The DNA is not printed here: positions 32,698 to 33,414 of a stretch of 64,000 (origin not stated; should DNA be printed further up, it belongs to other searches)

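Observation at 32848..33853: Translationally coupled small-ORF module (about 115 aa then 138 aa, possibly preceded by a 79-aa ORF) resembling a toxin-antitoxin or defence pair of unknown family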

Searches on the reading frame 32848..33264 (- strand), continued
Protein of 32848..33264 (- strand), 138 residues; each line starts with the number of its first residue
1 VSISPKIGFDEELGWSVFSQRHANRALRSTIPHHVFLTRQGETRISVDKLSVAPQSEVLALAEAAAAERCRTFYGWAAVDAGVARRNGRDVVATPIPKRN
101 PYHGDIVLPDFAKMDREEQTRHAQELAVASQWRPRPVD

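Call 78: find_encoding_contigs(protein=P0019, flank=3000, max_places=3)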
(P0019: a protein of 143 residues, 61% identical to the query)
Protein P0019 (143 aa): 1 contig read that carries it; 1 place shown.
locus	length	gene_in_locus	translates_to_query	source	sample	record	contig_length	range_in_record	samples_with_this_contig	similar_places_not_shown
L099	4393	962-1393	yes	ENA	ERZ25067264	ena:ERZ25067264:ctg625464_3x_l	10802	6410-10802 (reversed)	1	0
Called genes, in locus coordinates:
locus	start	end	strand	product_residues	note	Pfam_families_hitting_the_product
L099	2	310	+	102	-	?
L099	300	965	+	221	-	PF01934:HepT-like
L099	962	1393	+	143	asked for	-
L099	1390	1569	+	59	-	-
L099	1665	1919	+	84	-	PF07704:PSK_trans_fac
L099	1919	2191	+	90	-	-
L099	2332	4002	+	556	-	PF01420:Methylase_S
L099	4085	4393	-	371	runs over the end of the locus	PF01582:TIR (weak), PF13676:TIR_2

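Call 79: find_encoding_contigs(protein=P0044, flank=3000, max_places=3)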
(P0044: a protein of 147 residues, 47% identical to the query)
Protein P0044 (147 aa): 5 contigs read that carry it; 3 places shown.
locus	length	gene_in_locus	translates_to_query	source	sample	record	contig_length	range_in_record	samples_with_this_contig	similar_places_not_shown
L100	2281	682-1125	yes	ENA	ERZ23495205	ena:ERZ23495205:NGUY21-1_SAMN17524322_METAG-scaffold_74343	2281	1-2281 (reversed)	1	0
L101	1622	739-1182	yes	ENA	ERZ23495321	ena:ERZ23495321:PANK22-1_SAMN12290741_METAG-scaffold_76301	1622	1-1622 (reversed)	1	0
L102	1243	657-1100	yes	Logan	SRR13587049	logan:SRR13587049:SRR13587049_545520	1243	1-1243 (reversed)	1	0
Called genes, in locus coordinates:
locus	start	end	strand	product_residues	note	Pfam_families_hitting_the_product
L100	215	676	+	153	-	-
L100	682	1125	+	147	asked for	-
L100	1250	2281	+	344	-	?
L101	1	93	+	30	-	?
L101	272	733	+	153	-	-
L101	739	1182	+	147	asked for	-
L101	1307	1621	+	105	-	?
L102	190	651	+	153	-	-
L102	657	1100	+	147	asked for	-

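Call 81: search_dna_similar(query=window:32851-33264:-, collection=plasmids, mode=protein, max_evalue=0.001, max_rows=15)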
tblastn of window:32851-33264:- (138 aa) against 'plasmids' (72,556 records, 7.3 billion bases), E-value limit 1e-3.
No match.

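Call 99: search_protein_families(library=ncbifam, proteins=[L100:215-676:+, L100:1250-2281:+, L097:3440-6319:+], max_evalue=0.01)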
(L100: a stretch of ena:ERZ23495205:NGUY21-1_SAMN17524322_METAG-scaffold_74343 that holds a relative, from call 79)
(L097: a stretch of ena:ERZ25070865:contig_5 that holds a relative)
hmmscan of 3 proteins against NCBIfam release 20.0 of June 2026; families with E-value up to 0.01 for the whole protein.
L100:215-676:+ (153 aa): 0 families

L100:1250-2281:+ (344 aa): 0 families

L097:3440-6319:+ (959 aa): 2 families
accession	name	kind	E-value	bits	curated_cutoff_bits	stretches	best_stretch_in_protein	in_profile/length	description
NF042963.1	DUF1156_antiphage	equivalog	4.3e-32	111.2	1000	2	467-740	491-732/960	anti-phage-associated DUF1156 domain-containing protein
TIGR01177.1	TIGR01177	hypoth_equivalog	0.0077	15.6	316.55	0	142-169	186-213/330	TIGR01177 family methyltransferase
